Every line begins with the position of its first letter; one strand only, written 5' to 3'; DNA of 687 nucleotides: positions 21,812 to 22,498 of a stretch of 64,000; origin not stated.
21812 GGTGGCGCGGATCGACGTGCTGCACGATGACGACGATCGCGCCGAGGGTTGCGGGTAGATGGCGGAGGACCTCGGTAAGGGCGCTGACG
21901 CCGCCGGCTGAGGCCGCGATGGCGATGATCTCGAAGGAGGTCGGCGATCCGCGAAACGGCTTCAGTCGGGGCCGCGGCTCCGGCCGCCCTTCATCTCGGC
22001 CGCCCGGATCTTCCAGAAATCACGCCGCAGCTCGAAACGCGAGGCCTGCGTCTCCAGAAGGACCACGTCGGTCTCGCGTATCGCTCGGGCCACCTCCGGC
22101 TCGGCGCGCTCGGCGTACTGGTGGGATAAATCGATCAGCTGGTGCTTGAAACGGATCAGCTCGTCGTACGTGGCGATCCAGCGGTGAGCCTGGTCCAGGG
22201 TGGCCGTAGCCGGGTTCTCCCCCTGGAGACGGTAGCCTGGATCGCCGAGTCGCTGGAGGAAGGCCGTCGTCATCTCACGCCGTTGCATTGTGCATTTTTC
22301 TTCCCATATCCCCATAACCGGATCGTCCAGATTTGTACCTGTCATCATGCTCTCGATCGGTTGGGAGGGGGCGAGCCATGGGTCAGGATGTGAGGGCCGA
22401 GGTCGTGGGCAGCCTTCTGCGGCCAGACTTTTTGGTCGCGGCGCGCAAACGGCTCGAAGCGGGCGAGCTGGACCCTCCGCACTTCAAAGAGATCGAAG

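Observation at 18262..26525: Five paralogous copies of an unrecognised helical domain scattered among two-component and chemotaxis-like genes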

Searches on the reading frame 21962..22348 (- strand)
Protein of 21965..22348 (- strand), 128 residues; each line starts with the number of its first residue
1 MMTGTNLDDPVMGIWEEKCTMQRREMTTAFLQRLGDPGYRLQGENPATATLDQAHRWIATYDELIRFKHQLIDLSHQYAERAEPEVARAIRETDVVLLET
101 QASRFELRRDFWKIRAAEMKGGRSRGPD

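Call 3: search_protein_families(library=pfam, max_evalue=1, proteins=[window:21965-22348:-])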
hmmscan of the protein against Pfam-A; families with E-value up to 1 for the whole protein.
seq(128 aa): 3 families
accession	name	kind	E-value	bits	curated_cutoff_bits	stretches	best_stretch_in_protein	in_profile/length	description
PF11463.14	R-HINP1I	-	0.15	12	25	1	55-90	59-94/208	R.HinP1I restriction endonuclease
PF02571.20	CbiJ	-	0.17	11.8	28.6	1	69-101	65-97/234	Precorrin-6x reductase CbiJ/CobK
PF03345.20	OST48_N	-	0.24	11.1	36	1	23-70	11-58/246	OST48, N-terminal domain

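Call 4: search_protein_families(library=ncbifam, max_evalue=1, proteins=[window:21965-22348:-])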
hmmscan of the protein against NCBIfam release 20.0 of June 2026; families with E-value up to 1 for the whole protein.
seq(128 aa): 1 family
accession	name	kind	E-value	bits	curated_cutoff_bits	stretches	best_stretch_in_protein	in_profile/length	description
NF005967.0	PRK08057.1-1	equivalog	0.1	11.8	358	1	69-100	69-100/263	cobalt-precorrin-6A reductase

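Call 7: find_homologous_proteins(query=window:21965-22288:-, max_evalue=0.001)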
Query seq(108 aa) (108 aa): 71 proteins with E <= 0.001 among 82 candidates.
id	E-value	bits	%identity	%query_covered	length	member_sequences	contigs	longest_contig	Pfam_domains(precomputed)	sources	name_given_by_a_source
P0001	1.3e-63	229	98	100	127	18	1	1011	-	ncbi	-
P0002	5.0e-56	205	88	100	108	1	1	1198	-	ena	-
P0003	2.0e-51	190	81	100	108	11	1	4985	-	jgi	-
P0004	3.6e-51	189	79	100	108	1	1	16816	-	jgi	jgi:hypothetical protein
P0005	4.9e-51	189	79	100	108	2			-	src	-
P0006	9.9e-51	188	80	100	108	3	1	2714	-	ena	-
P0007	3.3e-50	186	79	100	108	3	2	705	-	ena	-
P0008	1.1e-49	185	81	100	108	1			-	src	-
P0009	1.1e-49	185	80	100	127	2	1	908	-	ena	-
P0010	1.2e-49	184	78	100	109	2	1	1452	-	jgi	jgi:hypothetical protein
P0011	4.1e-49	183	77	100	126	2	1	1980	-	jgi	jgi:hypothetical protein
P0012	5.0e-49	182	77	100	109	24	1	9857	-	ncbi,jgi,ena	-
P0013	9.0e-49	182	76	100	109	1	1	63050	-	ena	-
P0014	3.4e-48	180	75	100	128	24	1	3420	-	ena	-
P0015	1.0e-47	178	77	100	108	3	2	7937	-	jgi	jgi:hypothetical protein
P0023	3.2e-44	167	69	100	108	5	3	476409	-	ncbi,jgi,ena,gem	-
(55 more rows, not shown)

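Call 12: search_solved_structures(query=A1, max_evalue=10, show_alignments=2)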
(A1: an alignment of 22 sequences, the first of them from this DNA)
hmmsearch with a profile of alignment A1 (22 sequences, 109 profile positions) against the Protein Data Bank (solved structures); distinct sequences matched with E-value up to 10: 3.
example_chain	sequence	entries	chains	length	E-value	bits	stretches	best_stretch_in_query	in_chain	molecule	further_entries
7upo_A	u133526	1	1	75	1.1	12.8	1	43-95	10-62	DHT03 protein A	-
3f14_A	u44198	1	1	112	1.3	12.5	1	30-69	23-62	uncharacterized NTF2-like protein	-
1tt9_A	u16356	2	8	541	1.5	12.3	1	37-83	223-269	Formimidoyltransferase-cyclodeaminase (Formiminotransferase- cyclodeaminase) (FTCD) (58 kD | Formimidoyltransferase-cyclodeaminase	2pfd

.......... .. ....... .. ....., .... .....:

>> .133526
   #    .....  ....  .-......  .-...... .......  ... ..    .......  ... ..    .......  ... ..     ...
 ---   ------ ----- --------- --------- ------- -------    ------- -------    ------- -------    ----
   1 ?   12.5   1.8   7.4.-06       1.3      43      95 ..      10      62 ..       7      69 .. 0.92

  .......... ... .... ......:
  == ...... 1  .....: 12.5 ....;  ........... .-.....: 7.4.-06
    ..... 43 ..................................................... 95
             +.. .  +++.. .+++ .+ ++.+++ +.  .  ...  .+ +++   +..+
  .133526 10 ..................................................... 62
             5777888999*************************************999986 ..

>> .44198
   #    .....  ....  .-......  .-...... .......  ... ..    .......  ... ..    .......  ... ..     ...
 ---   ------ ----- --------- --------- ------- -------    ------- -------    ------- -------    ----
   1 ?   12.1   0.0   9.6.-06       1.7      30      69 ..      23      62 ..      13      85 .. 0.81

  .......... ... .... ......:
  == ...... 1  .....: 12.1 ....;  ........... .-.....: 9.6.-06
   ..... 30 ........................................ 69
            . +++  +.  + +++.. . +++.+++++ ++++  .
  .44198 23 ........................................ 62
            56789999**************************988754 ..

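Call 16: find_encoding_contigs(protein=P0023, flank=6000, max_places=4)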
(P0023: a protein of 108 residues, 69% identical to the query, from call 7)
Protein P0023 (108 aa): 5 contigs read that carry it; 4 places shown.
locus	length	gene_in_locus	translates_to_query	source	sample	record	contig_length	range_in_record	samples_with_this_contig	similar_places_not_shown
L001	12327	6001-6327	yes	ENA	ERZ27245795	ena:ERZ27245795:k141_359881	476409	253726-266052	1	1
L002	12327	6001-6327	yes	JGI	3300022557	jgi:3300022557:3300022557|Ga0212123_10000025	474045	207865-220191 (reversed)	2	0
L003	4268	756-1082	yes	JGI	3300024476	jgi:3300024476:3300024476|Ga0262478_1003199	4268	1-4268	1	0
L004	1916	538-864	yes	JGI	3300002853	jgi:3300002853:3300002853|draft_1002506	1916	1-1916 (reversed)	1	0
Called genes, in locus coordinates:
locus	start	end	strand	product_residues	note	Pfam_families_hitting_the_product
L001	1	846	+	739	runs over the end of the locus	-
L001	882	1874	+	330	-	PF04542:Sigma70_r2, PF12680:SnoaL_2 (faint), PF08281:Sigma70_r4_2, PF04545:Sigma70_r4 (faint)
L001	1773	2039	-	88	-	-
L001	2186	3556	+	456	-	PF07690:MFS_1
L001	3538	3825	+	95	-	-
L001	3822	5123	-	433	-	PF00817:IMS, PF11799:IMS_C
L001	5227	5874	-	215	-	PF00989:PAS, PF08448:PAS_4, PF13426:PAS_9, PF08447:PAS_3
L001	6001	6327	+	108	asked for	-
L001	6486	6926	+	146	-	PF01339:CheB_methylest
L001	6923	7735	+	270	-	PF03705:CheR_N, PF01739:CheR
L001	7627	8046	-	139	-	-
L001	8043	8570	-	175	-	PF00486:Trans_reg_C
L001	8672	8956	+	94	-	-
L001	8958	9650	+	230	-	PF00072:Response_reg, PF13551:HTH_29 (faint), PF08281:Sigma70_r4_2 (weak), PF00196:GerE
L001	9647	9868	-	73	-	-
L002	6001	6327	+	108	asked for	-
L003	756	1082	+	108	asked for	-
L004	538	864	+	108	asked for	-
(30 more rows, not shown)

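Call 17: search_protein_representatives(alignment_id=A1)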
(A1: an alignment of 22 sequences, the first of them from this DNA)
Query: 22 sequences, 109 profile positions. Proteins with E-value up to 0.001 (for the whole library): 862; up to 1e-10: 312; up to 1e-30: 2. The best 150 are listed.
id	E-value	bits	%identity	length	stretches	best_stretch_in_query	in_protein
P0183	3.4e-40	152.8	-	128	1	1-105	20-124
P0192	7.0e-36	138.9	-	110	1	1-106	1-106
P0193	2.2e-27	111.6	-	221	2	19-104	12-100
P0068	2.2e-27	111.6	-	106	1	1-79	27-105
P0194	2.6e-26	108.1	-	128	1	1-108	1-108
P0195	3.7e-26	107.6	-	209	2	10-105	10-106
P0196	4.9e-26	107.3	-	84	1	22-103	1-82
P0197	2.3e-24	101.9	-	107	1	11-104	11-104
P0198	5.0e-24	100.8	-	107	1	11-103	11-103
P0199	6.1e-24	100.5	-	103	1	9-103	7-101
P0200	8.7e-22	93.6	-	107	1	9-98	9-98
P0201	2.6e-21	92.0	-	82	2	50-107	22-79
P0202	9.3e-21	90.3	-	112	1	6-102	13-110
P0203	9.8e-21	90.2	-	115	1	6-105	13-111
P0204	1.4e-20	89.7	-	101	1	10-100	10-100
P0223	1.3e-18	83.4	-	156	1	5-106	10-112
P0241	1.2e-17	80.3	-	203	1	5-102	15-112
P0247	3.0e-17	79.0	-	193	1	1-102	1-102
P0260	1.1e-16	77.1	-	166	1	5-105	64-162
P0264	1.9e-16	76.4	-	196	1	13-102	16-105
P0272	3.8e-16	75.4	-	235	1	11-105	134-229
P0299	7.4e-15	71.3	-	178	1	19-103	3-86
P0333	5.3e-14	68.5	-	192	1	17-102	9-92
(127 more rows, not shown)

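Call 18: search_protein_families(library=pfam, max_evalue=0.01, proteins=[P0193, P0195, P0241, P0247, P0264, P0272, P0299, P0333, P0223, P0260])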
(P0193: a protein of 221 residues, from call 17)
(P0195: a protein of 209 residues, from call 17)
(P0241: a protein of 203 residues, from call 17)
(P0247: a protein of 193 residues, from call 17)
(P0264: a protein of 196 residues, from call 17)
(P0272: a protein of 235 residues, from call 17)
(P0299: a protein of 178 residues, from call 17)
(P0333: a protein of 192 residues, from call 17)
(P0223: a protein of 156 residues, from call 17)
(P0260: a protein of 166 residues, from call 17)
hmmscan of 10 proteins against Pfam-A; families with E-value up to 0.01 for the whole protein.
P0193 (221 aa): 0 families

P0195 (209 aa): 1 family
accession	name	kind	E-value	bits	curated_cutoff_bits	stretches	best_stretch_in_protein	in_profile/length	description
PF06037.17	DUF922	-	0.0026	18.3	27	1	126-206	71-151/153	Bacterial protein of unknown function (DUF922)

P0241 (203 aa): 1 family
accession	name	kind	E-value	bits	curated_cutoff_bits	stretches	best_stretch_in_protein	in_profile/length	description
PF00486.34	Trans_reg_C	-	1.5e-11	44.6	26.2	1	126-200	1-77/77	Transcriptional regulatory protein, C terminal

P0247 (193 aa): 1 family
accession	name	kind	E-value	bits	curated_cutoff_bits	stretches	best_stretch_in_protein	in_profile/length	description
PF00486.34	Trans_reg_C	-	2.3e-11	44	26.2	1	120-190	5-77/77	Transcriptional regulatory protein, C terminal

P0264 (196 aa): 1 family
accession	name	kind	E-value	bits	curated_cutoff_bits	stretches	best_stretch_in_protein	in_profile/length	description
PF00486.34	Trans_reg_C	-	1.5e-13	51.1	26.2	1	121-193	3-77/77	Transcriptional regulatory protein, C terminal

P0272 (235 aa): 1 family
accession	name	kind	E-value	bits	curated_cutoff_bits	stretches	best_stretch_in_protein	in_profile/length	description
PF00072.30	Response_reg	-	1.6e-20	73.7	30.2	1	5-112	2-106/111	Response regulator receiver domain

P0299 (178 aa): 1 family
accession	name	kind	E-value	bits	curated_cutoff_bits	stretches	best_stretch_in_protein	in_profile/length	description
PF00486.34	Trans_reg_C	-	4e-12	46.5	26.2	1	102-173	4-76/77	Transcriptional regulatory protein, C terminal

P0333 (192 aa): 2 families
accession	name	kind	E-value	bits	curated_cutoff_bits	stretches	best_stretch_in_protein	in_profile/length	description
PF00486.34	Trans_reg_C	-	1.5e-13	51.1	26.2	1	108-179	3-77/77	Transcriptional regulatory protein, C terminal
PF11795.13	DUF3322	-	0.0087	16.5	22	0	70-137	99-170/190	Uncharacterized protein conserved in bacteria N-term (DUF3322)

P0223 (156 aa): 0 families

P0260 (166 aa): 0 families

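Call 19: predict_structure(alignment_id=A1)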
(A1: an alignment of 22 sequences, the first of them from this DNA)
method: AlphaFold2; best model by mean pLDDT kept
length: 108 residues; sequences in the alignment: 22
mean_pLDDT: 85.4   pTM: 0.73
mean pLDDT of the five models: 85.4, 84.7, 84.0, 83.8, 82.3
residues with pLDDT >= 90: 73; 70-90: 10; 50-70: 17; < 50: 8
segments of 3 or more residues with pLDDT < 50: 1-4, 105-108
pLDDT, mean of each block of 10 residues (from residue 1): 53 66 90 97 98 98 97 93 94 94 55
secondary structure, 60 per line:
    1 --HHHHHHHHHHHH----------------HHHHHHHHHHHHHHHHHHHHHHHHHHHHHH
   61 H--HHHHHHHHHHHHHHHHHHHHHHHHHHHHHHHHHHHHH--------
elements in order: H3-14 H31-61 H64-100

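Call 24: find_related_loci(query=A2, collection=genome_contigs, flank=8000)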
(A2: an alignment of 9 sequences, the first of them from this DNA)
Query A2 (108 aa) in genome_contigs; peptide patterns used: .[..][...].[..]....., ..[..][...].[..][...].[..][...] (x = any residue, [..] = any of these).
57 stretches matched a pattern; 17 encode a relative of the query (tblastn E <= 1e-3); 17 distinct loci.
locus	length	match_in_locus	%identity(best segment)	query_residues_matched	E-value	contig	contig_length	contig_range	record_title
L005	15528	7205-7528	93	1-108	6e-66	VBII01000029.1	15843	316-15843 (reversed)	MAG: Chloroflexi bacterium isolate CF_126 14_0903_13_30cm_scaffold_350554, whole genome shotgun sequence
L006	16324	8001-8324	89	1-108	8e-63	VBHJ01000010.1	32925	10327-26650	MAG: Chloroflexi bacterium isolate CF_101 14_1009_12_40cm_scaffold_623, whole genome shotgun sequence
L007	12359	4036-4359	80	1-108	5e-57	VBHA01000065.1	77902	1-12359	MAG: Chloroflexi bacterium isolate CF_92 14_1009_09_20cm_scaffold_183, whole genome shotgun sequence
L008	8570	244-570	77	1-108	2e-54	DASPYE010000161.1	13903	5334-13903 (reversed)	MAG TPA_asm: Candidatus Dormiibacterota bacterium isolate SMAG_U11585 k141_783172, whole genome shotgun sequence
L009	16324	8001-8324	74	1-108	2e-53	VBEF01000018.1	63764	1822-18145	MAG: Chloroflexi bacterium isolate CF_19 14_0903_16_30cm_scaffold_61_e:262, whole genome shotgun sequence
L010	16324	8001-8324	69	1-108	4e-50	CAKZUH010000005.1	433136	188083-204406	MAG TPA_asm: uncultured Chloroflexi bacterium isolate SRR5457059_bin.0_CONCOCT_v1.1_MAG genome assembly, contig: ERZ7950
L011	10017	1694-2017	63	2-108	2e-44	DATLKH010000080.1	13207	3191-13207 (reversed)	MAG TPA_asm: Candidatus Dormiibacterota bacterium isolate SMAG_U13717 k141_123414, whole genome shotgun sequence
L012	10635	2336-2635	65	3-102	1e-44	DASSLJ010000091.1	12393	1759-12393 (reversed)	MAG TPA_asm: Candidatus Dormiibacterota bacterium isolate SMAG_U1168 k141_1351973, whole genome shotgun sequence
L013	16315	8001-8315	63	2-106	3e-43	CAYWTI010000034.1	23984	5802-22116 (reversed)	MAG TPA_asm: uncultured Actinomycetes bacterium isolate binchicken_co279_40 genome assembly, contig: k141_8207, whole ge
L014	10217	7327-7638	61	3-106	1e-42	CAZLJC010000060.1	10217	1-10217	MAG TPA_asm: uncultured Actinomycetes bacterium isolate SRP272529_co2_4 genome assembly, contig: NODE_12096_length_10217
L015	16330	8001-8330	64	1-108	5e-43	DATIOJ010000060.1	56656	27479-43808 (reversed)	MAG TPA_asm: Candidatus Limnocylindrales bacterium isolate SMAG_U15820 k141_1356886, whole genome shotgun sequence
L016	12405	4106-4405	61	3-102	1e-40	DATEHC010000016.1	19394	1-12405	MAG TPA_asm: Candidatus Dormiibacterota bacterium isolate SMAG_U8801 k141_1124367, whole genome shotgun sequence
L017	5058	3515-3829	60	2-106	2e-40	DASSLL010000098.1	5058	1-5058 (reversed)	MAG TPA_asm: Candidatus Dormiibacterota bacterium isolate SMAG_U1170 k141_99272, whole genome shotgun sequence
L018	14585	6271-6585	61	3-106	3e-40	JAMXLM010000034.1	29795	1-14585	MAG: Candidatus Dormiibacterota bacterium isolate Bin.020_Pasture k127_7761941, whole genome shotgun sequence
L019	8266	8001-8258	71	1-86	4e-39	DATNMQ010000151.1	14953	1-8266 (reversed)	MAG TPA_asm: Candidatus Sulfotelmatobacter sp. isolate SMAG_U11483 k141_133012, whole genome shotgun sequence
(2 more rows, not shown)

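Call 29: fold_search(model_id=the predicted structure, library=pdb)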
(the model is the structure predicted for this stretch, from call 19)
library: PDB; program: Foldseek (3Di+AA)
matches with E <= 10: 162; with E <= 0.001: 0
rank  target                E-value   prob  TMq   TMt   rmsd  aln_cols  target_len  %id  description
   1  4fi5                  9.6e-01  0.97  0.58  0.84   2.0        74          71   15  Crystal structure of the N-terminal domain of Hantaan virus strain 76-118 nucleoprotein (released 2012-06-20)
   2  1sry_A                1.4e+00  0.80  0.56  0.16  13.3        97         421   16  REFINED CRYSTAL STRUCTURE OF THE SERYL-TRNA SYNTHETASE FROM THERMUS THERMOPHILUS AT 2.5 ANGSTROMS RESOLUTION (released 1994-01-31)
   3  1u89_MODEL_1_A        1.8e+00  0.21  0.40  0.33  13.1       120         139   18  Solution structure of VBS2 fragment of talin (released 2005-01-18)
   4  8a7h_A                1.8e+00  0.13  0.32  0.10  18.8       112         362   14  Crystal structure of a chimeric LOV-Histidine kinase SB2F1-I66R mutant (light state; asymmetrical variant, trigonal fo (released 2024-01-10)
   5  4k2o                  1.9e+00  0.91  0.60  0.29   5.5        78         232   14  The Structure of a Triple Mutant of the Tiam1 PH-CC-Ex Domain (released 2013-07-10)
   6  5n5e_D                1.9e+00  0.63  0.50  0.56   8.3        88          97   18  Crystal structure of encapsulated ferritin domain from Pyrococcus furiosus PFC_05175 (released 2018-01-24)
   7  4zwt_H                2.0e+00  0.33  0.46  0.40  11.0       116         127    9  Crystal Structure of the Bacteriophage T4 recombination mediator protein UvsY, Lattice Type IV (released 2016-03-02)
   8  5n5e_A                2.7e+00  0.54  0.51  0.56   9.2        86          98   20  Crystal structure of encapsulated ferritin domain from Pyrococcus furiosus PFC_05175 (released 2018-01-24)
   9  3k6c_G                2.7e+00  0.33  0.45  0.52  11.9        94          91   16  Crystal structure of protein ne0167 from nitrosomonas europaea (released 2009-10-27)
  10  8jxh_D                2.9e+00  0.38  0.55  0.56  11.3       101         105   15  rat megalin RAP complex wingA (released 2024-06-19)
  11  6blj_C                3.1e+00  0.47  0.48  0.13   7.1        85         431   15  Crystal structure of cytoplasmic Serine-tRNA ligase from Naegleria fowleri in complex with AMP (released 2017-12-20)
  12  4zwt_F                3.1e+00  0.30  0.49  0.43  10.5       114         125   10  Crystal Structure of the Bacteriophage T4 recombination mediator protein UvsY, Lattice Type IV (released 2016-03-02)
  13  9ryc_D                3.3e+00  0.41  0.49  0.47   5.8        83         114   12  Structure of human 1918 influenza A polymerase heterotrimer in complex with WSN NEP. (released 2025-12-24)
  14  2ic6_A                3.5e+00  0.66  0.55  0.81   2.4        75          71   13  The Coiled-coil Domain (residues 1-75) Structure of the Sin Nombre Virus Nucleocapsid Protein (released 2007-02-27)
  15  5frg_MODEL_1_A        3.5e+00  0.57  0.61  0.63   4.5       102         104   10  The NMR Structure of the Cdc42-interacting region of TOCA1 (released 2016-05-04)
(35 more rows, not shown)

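Call 32: find_homologous_proteins(query=A3, max_evalue=0.001)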
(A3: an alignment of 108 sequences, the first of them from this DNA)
Query A3 (108 sequences) (108 aa, profile of the alignment): 236 proteins with E <= 0.001 among 5385 candidates; the best 120 are listed.
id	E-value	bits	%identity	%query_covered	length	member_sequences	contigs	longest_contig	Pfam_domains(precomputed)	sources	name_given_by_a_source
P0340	5.3e-30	122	25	84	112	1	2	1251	-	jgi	jgi:hypothetical protein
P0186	8.5e-30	121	31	81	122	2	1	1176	-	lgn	-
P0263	2.2e-29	120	24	84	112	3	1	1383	-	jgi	jgi:hypothetical protein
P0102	5.3e-29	119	35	75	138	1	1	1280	-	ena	-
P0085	1.3e-28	117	33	75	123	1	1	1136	-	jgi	jgi:hypothetical protein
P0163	2.6e-28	116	30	80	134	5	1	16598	-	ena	-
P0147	3.8e-28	116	29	72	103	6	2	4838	-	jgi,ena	-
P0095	4.2e-28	116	33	74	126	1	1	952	-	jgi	jgi:hypothetical protein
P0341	5.1e-28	115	27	76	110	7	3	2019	-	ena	-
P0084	5.4e-28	115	31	75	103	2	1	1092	-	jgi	jgi:hypothetical protein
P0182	5.8e-28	115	30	74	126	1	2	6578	-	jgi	jgi:hypothetical protein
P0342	6.8e-28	115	31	74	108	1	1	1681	-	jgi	jgi:hypothetical protein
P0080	6.8e-28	115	33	79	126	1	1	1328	-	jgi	jgi:hypothetical protein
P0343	6.8e-28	115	32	72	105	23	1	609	-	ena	-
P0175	7.5e-28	115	30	74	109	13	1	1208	-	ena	-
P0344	7.9e-28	115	28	79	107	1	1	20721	-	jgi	jgi:hypothetical protein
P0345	8.2e-28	115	31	74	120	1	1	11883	-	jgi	jgi:hypothetical protein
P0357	1.3e-26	111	31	75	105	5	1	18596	-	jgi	-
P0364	3.2e-26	110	31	89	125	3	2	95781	-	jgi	-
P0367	3.4e-26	110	29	74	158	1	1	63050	-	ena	-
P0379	6.9e-26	109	30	80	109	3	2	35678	-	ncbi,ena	-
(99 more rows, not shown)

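Call 33: find_encoding_contigs(protein=P0344, flank=5000, max_places=2)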
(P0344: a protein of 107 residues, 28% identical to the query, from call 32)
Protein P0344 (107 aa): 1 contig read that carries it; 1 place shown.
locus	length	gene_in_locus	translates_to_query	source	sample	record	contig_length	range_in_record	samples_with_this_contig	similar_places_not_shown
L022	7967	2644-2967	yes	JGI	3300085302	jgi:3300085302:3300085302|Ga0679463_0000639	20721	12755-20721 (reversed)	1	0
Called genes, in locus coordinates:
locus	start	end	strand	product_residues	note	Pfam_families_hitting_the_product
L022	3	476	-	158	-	?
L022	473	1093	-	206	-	PF01339:CheB_methylest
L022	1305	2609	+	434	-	PF00817:IMS, PF11799:IMS_C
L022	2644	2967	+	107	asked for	-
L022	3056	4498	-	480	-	PF07690:MFS_1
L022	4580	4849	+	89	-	-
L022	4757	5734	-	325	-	PF04542:Sigma70_r2, PF08281:Sigma70_r4_2, PF04545:Sigma70_r4 (weak), PF12680:SnoaL_2 (weak)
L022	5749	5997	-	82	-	-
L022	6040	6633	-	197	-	PF00440:TetR_N, PF17920:TetR_C_16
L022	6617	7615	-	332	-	PF12698:ABC2_membrane_3 (weak)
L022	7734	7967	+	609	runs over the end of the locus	PF06480:FtsH_ext, PF00004:AAA, PF07728:AAA_5 (weak), PF17862:AAA_lid_3, PF01434:Peptidase_M41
